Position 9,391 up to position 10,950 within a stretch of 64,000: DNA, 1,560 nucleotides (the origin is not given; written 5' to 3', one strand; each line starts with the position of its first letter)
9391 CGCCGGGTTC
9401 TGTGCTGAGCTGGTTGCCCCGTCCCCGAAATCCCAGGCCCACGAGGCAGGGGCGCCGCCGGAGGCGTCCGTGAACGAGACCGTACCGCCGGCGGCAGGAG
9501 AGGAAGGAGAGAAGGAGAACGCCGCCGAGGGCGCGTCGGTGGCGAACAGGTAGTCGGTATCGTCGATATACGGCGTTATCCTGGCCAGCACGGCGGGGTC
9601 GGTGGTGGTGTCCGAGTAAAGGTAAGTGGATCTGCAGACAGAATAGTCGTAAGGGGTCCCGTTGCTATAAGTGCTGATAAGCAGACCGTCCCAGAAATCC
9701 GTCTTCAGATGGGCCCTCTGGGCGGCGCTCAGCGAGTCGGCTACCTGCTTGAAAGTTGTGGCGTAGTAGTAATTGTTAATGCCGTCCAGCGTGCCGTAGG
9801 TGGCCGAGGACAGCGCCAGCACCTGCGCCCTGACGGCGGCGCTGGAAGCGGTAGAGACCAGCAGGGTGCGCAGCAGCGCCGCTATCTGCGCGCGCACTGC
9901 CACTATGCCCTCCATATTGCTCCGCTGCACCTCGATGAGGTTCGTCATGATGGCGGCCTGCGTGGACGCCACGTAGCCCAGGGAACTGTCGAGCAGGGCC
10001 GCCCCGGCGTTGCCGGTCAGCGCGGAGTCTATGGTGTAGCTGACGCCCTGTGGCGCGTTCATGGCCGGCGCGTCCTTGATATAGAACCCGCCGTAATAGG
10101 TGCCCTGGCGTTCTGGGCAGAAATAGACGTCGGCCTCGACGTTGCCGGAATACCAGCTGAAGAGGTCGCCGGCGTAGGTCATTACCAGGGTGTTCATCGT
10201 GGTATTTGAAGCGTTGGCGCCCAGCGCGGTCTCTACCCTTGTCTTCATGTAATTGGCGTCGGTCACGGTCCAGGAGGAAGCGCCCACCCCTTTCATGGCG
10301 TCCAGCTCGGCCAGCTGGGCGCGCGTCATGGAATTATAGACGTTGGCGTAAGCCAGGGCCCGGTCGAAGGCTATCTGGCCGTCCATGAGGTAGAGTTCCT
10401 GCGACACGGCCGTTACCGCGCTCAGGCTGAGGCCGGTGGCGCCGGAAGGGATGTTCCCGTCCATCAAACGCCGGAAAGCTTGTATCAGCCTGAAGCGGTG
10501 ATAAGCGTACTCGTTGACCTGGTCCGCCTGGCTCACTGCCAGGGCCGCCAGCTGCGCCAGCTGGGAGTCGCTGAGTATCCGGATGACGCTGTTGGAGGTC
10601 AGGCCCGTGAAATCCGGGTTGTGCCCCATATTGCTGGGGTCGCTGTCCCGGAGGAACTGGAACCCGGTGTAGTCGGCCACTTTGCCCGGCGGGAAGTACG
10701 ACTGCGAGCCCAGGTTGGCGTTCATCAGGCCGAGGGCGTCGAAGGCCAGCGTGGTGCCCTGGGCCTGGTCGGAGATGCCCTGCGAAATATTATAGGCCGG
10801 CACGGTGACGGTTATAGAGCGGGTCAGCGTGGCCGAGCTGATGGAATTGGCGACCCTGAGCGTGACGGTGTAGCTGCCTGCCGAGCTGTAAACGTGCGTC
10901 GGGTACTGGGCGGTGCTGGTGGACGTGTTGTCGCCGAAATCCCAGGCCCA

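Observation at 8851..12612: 1253-aa secreted protein with alternating PKD and PEBP-like modules around an unknown central domain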

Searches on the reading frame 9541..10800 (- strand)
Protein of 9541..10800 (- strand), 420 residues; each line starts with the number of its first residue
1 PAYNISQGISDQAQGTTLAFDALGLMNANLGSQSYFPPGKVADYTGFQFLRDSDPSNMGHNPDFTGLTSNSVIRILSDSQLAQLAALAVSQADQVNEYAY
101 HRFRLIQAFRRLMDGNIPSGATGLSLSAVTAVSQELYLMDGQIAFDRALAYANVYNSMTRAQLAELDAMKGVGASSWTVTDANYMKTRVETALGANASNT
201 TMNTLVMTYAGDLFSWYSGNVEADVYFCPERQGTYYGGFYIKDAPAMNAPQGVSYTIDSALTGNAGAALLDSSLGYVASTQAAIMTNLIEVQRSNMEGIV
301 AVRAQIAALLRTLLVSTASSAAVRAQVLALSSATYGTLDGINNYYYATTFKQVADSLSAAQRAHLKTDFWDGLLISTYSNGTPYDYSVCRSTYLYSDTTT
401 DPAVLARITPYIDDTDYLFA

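Call 9: search_solved_structures(query=window:9541-10800:-, max_evalue=1, show_alignments=2)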
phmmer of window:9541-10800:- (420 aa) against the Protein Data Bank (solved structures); distinct sequences matched with E-value up to 1: 2.
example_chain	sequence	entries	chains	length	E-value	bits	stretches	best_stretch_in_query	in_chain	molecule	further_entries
1bc5_A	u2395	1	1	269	0.49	12.6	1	373-420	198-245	CHEMOTAXIS RECEPTOR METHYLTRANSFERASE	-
1af7_A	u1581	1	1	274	0.5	12.6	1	373-420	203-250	CHEMOTAXIS RECEPTOR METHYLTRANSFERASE CHER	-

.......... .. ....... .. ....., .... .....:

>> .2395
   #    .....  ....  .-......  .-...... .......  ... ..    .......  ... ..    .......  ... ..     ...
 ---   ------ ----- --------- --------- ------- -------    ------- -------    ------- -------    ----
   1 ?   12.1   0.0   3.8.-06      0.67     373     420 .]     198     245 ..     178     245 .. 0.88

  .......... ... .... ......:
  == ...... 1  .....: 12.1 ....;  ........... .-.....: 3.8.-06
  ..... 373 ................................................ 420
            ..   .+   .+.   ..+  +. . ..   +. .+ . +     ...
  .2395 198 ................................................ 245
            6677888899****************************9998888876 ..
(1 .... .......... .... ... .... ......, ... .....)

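Call 11: find_homologous_proteins(query=window:9541-10800:-)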
Query window:9541-10800:- (420 aa): 1620 proteins with E <= 0.001 among 8000 candidates; the best 120 are listed.
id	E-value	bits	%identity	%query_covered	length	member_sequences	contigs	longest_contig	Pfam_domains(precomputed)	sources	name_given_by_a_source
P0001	5.8e-138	478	57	100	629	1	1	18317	PF01161.26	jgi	jgi:phosphatidylethanolamine-binding protein (PEBP) family uncharacterized protein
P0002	8.6e-138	478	56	100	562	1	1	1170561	PF18884.6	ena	-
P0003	1.1e-137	477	57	100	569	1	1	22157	-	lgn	-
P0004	1.0e-136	474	58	100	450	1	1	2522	-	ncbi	-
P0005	1.0e-136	474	57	99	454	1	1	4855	-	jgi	jgi:hypothetical protein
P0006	1.1e-136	474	58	99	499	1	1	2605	-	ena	-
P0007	1.1e-136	474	57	100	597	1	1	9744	-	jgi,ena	-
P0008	1.3e-136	474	57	100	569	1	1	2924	-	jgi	-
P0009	3.4e-136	472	56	100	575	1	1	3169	-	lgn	-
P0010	6.6e-136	471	57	99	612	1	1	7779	PF01161.26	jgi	jgi:phosphatidylethanolamine-binding protein (PEBP) family uncharacterized protein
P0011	9.8e-136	471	55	100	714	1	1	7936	PF07679.23,PF13895.13,PF13927.13,PF00047.32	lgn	-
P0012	1.5e-135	470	57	99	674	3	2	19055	-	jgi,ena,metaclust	metaclust:\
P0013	1.9e-135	470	57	100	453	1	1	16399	-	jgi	-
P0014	3.1e-135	469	56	100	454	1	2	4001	-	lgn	-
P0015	4.3e-135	469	57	99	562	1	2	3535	-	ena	-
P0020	1.2e-134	467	57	100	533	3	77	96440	PF00801.27,PF18911.7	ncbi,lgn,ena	-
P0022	1.6e-134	467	58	99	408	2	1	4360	-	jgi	jgi:hypothetical protein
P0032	1.2e-133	464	58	100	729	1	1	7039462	-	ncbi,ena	-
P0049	8.7e-132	458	54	100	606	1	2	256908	PF01161.26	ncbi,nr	ncbi:MAG: hypothetical protein CSYNP_02280 [Syntrophus sp. SKADARSKE-3]|nr:hypothetical protein [Syn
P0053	1.4e-131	457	56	99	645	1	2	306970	PF01161.26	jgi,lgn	jgi:phosphatidylethanolamine-binding protein (PEBP) family uncharacterized protein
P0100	7.0e-129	448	55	100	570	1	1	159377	-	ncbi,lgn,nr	ncbi:MAG: thrombospondin type 3 repeat-containing protein [Verrucomicrobia bacterium]|nr:thrombospon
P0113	1.2e-128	447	55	100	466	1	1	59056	-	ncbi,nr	ncbi:MAG: hypothetical protein RKR03_16730 [Candidatus Competibacter sp.]|nr:hypothetical protein [C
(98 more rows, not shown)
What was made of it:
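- Call 11 finds at least 1620 clusters at 55-58% identity.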

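Call 15: search_protein_families(library=pfam, proteins=[window:9541-10800:-, P0004, P0022, P0001, P0011, P0032], max_evalue=1)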
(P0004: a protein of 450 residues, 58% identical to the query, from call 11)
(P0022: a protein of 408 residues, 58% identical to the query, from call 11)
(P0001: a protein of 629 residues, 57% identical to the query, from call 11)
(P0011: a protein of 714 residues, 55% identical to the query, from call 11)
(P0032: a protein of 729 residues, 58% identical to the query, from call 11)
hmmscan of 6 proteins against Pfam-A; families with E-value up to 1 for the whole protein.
window:9541-10800:- (420 aa): 1 family
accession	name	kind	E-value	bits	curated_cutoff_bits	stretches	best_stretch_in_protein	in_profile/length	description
PF07813.17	LTXXQ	-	0.22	12.7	24.3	0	281-366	19-97/100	LTXXQ motif family protein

P0004 (450 aa): 1 family
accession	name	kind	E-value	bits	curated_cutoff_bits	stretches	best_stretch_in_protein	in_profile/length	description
PF07813.17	LTXXQ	-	0.023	15.9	24.3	1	357-399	54-98/100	LTXXQ motif family protein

P0022 (408 aa): 1 family
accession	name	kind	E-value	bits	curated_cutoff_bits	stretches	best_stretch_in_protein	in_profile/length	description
PF07813.17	LTXXQ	-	0.0008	20.5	24.3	1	302-358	49-99/100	LTXXQ motif family protein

P0001 (629 aa): 2 families
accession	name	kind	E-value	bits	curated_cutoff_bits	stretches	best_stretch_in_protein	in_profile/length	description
PF01161.25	PBP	-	1.2e-18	68.2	24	1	55-189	1-135/135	Phosphatidylethanolamine-binding protein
PF15974.10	Cadherin_tail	-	0.42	11.6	22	0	107-151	45-91/134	Cadherin C-terminal cytoplasmic tail, catenin-binding region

P0011 (714 aa): 6 families
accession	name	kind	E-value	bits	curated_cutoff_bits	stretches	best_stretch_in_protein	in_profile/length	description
PF13927.12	Ig_3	-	6.2e-32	110.4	30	3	621-694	1-78/78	Immunoglobulin domain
PF07679.22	I-set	-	1.2e-22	80.2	23.7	3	622-705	1-88/90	Immunoglobulin I-set domain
PF13895.12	Ig_2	-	3.8e-15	56.3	27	2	622-705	2-77/79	Immunoglobulin domain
PF00047.31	ig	-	2.2e-08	34.7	21.8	1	633-702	5-80/81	Immunoglobulin domain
PF18962.6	Por_Secre_tail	-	0.4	11.4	27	1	656-705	27-75/75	Secretion system C-terminal sorting domain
PF01394.26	Clathrin_propel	-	0.59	10.9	21.3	1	672-709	3-37/37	Clathrin propeller repeat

P0032 (729 aa): 2 families
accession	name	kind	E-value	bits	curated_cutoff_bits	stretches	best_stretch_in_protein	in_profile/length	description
PF07679.22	I-set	-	0.0052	17.3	23.7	0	498-527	61-90/90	Immunoglobulin I-set domain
PF19410.4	DUF5980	-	0.51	11.2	27.1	0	691-723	62-94/97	Family of unknown function (DUF5980)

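Call 19: predict_structure(alignment_id=A1)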
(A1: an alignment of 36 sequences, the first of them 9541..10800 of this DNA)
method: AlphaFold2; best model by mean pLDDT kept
length: 420 residues; sequences in the alignment: 36
mean_pLDDT: 82.8   pTM: 0.87
mean pLDDT of the five models: 82.8, 80.0, 79.1, 78.5, 74.4
residues with pLDDT >= 90: 174; 70-90: 168; 50-70: 70; < 50: 8
segments of 3 or more residues with pLDDT < 50: 390-392
pLDDT, mean of each block of 10 residues (from residue 1): 59 83 76 57 79 77 81 97 96 85 84 92 96 92 95 96 93 79 92 91 89 90 75 54 63 60 83 94 90 84 92 86 97 93 91 94 85 76 68 52 71 87
secondary structure, 60 per line:
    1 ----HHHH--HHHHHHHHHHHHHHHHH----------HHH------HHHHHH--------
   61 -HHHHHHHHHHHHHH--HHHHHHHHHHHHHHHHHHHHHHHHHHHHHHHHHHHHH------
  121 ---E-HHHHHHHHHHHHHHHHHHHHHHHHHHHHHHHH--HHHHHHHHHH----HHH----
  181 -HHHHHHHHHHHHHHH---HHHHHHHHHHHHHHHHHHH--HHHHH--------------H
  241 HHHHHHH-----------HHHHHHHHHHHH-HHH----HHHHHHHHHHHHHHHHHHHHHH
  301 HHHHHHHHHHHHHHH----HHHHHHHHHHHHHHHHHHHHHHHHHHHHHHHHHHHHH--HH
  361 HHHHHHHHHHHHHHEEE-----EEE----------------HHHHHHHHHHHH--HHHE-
elements in order: H5-8 H11-27 H47-52 H62-75 H78-114 H126-157 H160-169 H182-196 H200-218 H221-225 H240-247 H259-270 H279-315 H320-356 H359-374 E375-377 E383-385 H402-413
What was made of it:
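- On LTXXQ / Spy-CpxP (PF07813): DSSP of the AF2 model shows short-long-long-short helices twice (call 19).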

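Call 23: fold_search(model_id=the predicted structure, library=pdb)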
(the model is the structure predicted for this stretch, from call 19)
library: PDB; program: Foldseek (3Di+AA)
matches with E <= 10: 512; with E <= 0.001: 0
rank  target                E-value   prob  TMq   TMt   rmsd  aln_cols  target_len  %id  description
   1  5j4n_B                2.9e-02  0.13  0.11  0.11  23.2       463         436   10  Crystal structure of the L-arginine/agmatine antiporter AdiC in complex with agmatine at 2.6 Angstroem resolution (released 2016-08-31)
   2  7dix_A                1.5e-01  0.10  0.15  0.13  23.5       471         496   11  Crystal structure of LeuT in lipidic cubic phase at pH 5 (released 2021-04-07)
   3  3ob6_B                1.6e-01  0.06  0.10  0.10  22.1       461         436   10  Structure of AdiC(N101A) in the open-to-out Arg+ bound conformation (released 2011-03-16)
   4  7cbc_B                1.7e-01  0.16  0.14  0.17  18.2       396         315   12  Crystal structure of a de novo designed switch protein caging a hemagglutinin binder (released 2020-12-23)
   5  8b71_A                1.8e-01  0.08  0.11  0.10  23.2       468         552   10  Upright KimA dimer with bound c-di-AMP from B. subtilis (released 2023-01-18)
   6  8y4w_A                1.9e-01  0.06  0.11  0.09  22.7       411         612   13  Sialic acid bound form of Tripartite ATP-independent Periplasmic (TRAP) transporter from Fusobacterium nucleatum. (released 2024-12-11)
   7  8pr5_A                2.1e-01  0.16  0.15  0.09  21.3       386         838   11  Structure of the autoinhibited dynactin p150glued projection (released 2024-03-27)
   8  6ks9_B                2.1e-01  0.11  0.11  0.09  22.5       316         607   13  Crystal Structure of E447A Acyl-CoA Dehydrogenase FadE5 mutant from Mycobacteria smegmatis (released 2020-07-01)
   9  7lqj                  2.1e-01  0.10  0.15  0.14  24.1       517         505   10  Crystal structure of LeuT bound to L-Alanine (released 2021-05-19)
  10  10le_A                2.4e-01  0.06  0.10  0.10  24.9       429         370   11  X-ray structure of the Bacteroides fragilis Nramp/MntH divalent transition metal transporter WT in an inward-open, man (released 2026-03-04)
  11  7a26_DDD              2.7e-01  0.09  0.12  0.15  23.5       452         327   12  Structure of soluble SmhA crystal form 1 of the tripartite alpha-pore forming toxin, Smh, from Serratia marcescens. (released 2021-03-31)
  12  5k3i_B                2.9e-01  0.13  0.14  0.10  20.0       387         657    9  Crystal structure of Acyl-CoA oxidase-1 in Caenorhabditis elegans complexed with FAD and ATP (released 2016-08-24)
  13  2qb4                  2.9e-01  0.09  0.16  0.14  24.1       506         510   10  Crystal Structure Analysis of LeuT complexed with L-leucine, sodium and desipramine (released 2007-08-21)
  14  5m8k                  2.9e-01  0.08  0.14  0.13  24.8       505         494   11  Crystal structure of Eremococcus coleocola manganese transporter mutant E129Q (released 2017-01-11)
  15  7dj2_A                2.9e-01  0.07  0.14  0.12  24.6       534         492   11  Crystal structure of the G26C/E290S mutant of LeuT (released 2021-04-07)
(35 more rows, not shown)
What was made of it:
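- Tried and rejected: Foldseek of the X model against the PDB found nothing significant (call 23).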

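Call 26: find_related_loci(query=A1, collection=genome_contigs, flank=8000)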
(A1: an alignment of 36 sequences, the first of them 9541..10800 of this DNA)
Query A1 (420 aa) in genome_contigs; peptide patterns used: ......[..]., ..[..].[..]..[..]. (x = any residue, [..] = any of these).
599 stretches matched a pattern (row limit reached: there are more); 588 encode a relative of the query (tblastn E <= 1e-3); the best 80 are kept; 80 distinct loci.
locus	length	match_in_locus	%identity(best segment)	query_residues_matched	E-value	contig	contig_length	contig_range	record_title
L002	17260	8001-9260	90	1-420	0e+0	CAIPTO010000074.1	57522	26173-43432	MAG: uncultured Elusimicrobia bacterium isolate AM-2014-D8_bin-1076 genome assembly, contig: bin-1076:074/147, whole gen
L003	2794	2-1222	90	14-420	0e+0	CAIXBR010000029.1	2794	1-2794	MAG: uncultured Elusimicrobia bacterium isolate AlinenLipids_bin-3311 genome assembly, contig: bin-3311:029/132, whole g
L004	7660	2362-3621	81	1-420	0e+0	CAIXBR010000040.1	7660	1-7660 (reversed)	MAG: uncultured Elusimicrobia bacterium isolate AlinenLipids_bin-3311 genome assembly, contig: bin-3311:040/132, whole g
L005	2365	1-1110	89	51-420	0e+0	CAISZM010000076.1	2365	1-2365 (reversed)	MAG: uncultured Elusimicrobia bacterium isolate AM-2014_bin-1840 genome assembly, contig: bin-1840:76/87, whole genome s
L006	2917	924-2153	57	1-420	2e-154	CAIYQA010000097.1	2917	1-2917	MAG: uncultured Spartobacteria bacterium isolate MJ-time_bin-8667 genome assembly, contig: bin-8667:097/532, whole genom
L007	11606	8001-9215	58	5-419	5e-147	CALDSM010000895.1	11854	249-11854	MAG TPA_asm: uncultured bacterium isolate SRR3330204_bin.145_CONCOCT_v1.1_MAG genome assembly, contig: ERZ724078.3697, w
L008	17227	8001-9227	56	1-419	5e-146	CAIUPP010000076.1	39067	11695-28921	MAG: uncultured planctomycete isolate AM-2014_bin-0320 genome assembly, contig: bin-0320:076/154, whole genome shotgun s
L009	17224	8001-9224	58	3-420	8e-146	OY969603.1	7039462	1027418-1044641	MAG: uncultured Acidobacteriota bacterium isolate MFD01476.bin.c.1 genome assembly, chromosome: 1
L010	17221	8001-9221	57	3-419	2e-145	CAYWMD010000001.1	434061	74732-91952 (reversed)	MAG TPA_asm: uncultured Bifidobacteriaceae bacterium isolate SRP292972_co2_226 genome assembly, contig: NODE_7_length_43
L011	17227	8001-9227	55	1-419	6e-144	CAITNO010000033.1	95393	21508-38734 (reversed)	MAG: Candidatus Hydrogenedentes bacterium isolate AlinenLipids_bin-3554 genome assembly, contig: bin-3554:033/159, whole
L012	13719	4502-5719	57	4-419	1e-143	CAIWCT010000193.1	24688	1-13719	MAG: uncultured delta proteobacterium isolate AM-2014_bin-3252 genome assembly, contig: bin-3252:193/455, whole genome s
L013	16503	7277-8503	56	1-419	2e-143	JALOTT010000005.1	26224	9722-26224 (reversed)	MAG: Verrucomicrobia bacterium isolate Prado240 scaffold_1760, whole genome shotgun sequence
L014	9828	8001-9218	55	1-419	1e-142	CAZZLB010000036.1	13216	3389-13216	MAG TPA_asm: uncultured Rhodoferax sp. isolate SRP124364_co1_277 genome assembly, contig: NODE_5103_length_13216_cov_10.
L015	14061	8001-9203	56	9-419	5e-141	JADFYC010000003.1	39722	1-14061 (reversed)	MAG: Deltaproteobacteria bacterium isolate nDJH6bin12 nDJH6_bin12_NODE_3_length_39722_cov_4.126127, whole genome shotgun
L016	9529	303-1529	54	2-420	7e-141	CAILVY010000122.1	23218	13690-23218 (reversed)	MAG: Candidatus Hydrogenedentes bacterium isolate LaPlata_bin-1517 genome assembly, contig: bin-1517:122/407, whole geno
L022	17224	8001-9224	55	2-419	3e-139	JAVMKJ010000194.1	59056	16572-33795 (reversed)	MAG: Candidatus Competibacter sp. isolate SCELSE-4-Com G12SPAdes_bin.027_0000000194, whole genome shotgun sequence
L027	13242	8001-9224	54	3-419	4e-138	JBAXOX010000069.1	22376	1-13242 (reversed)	MAG: Acidobacteriota bacterium isolate ELA516 MAG516_69, whole genome shotgun sequence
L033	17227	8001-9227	56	1-419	4e-137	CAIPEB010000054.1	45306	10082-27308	MAG: uncultured Planctomycetaceae bacterium isolate LaPlata-15m-b_bin-253 genome assembly, contig: bin-253:054/789, whol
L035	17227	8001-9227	51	1-419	2e-136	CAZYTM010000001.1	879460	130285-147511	MAG TPA_asm: uncultured Geobacteraceae bacterium isolate SRP302447_co2_358 genome assembly, contig: NODE_12_length_87946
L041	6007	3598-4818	56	1-419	4e-136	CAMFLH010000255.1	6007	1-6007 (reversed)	MAG: uncultured Uliginosibacterium sp. isolate SRR12456162_bin.5_metaWRAP_v1.3_MAG genome assembly, contig: ERZ12289962.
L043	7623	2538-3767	53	1-419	4e-135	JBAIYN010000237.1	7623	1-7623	MAG: Burkholderiales bacterium isolate bin_82 c_000019369368, whole genome shotgun sequence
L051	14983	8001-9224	55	2-419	3e-133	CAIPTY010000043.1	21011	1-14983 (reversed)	MAG: uncultured Desulfuromonadales bacterium isolate A14_bin-0914 genome assembly, contig: bin-0914:043/103, whole genom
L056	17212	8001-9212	52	1-415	4e-132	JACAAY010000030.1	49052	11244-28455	MAG: Desulfuromonadales bacterium isolate Cfx2-04 MAG4_30, whole genome shotgun sequence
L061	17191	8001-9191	53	4-415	3e-130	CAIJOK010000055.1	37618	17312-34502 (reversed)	MAG: uncultured beta proteobacterium isolate KT_bin-2367 genome assembly, contig: bin-2367:055/146, whole genome shotgun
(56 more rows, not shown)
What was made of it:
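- Call 26 finds at least 588 hits in species genomes.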

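Call 30: search_solved_structures(query=A1, max_evalue=10, show_alignments=3)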
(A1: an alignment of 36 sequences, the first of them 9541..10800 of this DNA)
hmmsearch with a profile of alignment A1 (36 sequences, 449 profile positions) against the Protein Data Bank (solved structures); distinct sequences matched with E-value up to 10: 3.
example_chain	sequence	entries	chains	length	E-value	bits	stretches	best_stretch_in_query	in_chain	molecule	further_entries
2an7_A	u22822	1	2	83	0.37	12.6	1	113-140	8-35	Protein parD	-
9udh_A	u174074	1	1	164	0.54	12.1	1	218-265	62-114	lytic transglycosidase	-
3ph9_A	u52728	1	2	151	0.68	11.7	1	108-154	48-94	Anterior gradient protein 3 homolog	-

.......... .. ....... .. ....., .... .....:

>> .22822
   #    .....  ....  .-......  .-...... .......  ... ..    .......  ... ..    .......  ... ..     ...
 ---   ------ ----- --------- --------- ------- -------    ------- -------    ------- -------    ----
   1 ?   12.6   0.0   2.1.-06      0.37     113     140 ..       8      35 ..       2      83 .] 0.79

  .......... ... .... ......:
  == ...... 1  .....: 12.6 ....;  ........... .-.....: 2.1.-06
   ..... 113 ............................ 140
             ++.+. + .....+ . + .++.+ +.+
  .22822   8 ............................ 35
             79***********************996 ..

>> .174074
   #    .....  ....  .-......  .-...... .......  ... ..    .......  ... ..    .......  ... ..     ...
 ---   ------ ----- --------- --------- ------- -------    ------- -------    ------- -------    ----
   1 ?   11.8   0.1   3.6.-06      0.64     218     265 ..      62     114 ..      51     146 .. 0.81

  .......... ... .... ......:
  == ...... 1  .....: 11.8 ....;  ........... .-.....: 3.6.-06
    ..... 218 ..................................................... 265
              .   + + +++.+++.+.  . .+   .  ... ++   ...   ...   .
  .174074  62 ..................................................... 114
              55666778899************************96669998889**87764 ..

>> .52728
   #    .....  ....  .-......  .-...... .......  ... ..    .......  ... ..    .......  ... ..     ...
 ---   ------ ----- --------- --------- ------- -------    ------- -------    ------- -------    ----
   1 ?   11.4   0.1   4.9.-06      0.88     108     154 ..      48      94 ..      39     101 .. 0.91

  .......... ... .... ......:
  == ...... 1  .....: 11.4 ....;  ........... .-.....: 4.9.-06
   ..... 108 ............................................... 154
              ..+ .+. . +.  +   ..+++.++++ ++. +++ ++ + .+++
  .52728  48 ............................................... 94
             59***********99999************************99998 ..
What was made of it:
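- Tried and rejected: A single-sequence search and the A1 profile search gave only chance-level hits (calls 9, 30).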

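Call 41: search_protein_representatives(alignment_id=A1)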
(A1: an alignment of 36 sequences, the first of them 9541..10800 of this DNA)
Query: 36 sequences, 449 profile positions. Proteins with E-value up to 0.001 (for the whole library): 906; up to 1e-10: 680; up to 1e-30: 408. The best 150 are listed.
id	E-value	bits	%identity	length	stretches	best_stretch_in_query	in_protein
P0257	9.2e-240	812.3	-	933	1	13-447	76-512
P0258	5.0e-239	809.9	-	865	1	29-448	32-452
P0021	8.0e-237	802.6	-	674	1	35-446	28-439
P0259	6.2e-234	793.1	-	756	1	22-448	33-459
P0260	2.2e-233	791.3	-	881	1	33-447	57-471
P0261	2.4e-233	791.1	-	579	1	14-449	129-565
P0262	2.6e-233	791.0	-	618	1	20-449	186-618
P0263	4.6e-233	790.2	-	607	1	11-449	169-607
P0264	1.2e-232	788.9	-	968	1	36-447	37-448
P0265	1.6e-232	788.5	-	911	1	10-447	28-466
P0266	2.4e-232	787.9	-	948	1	33-447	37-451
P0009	3.2e-232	787.4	-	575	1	28-449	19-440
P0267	3.8e-232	787.2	-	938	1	29-448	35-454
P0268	1.5e-231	785.2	-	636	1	16-447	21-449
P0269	3.9e-230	780.6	-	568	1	31-449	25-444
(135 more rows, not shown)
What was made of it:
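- Call 41 finds 906 representatives at E<=1e-3.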
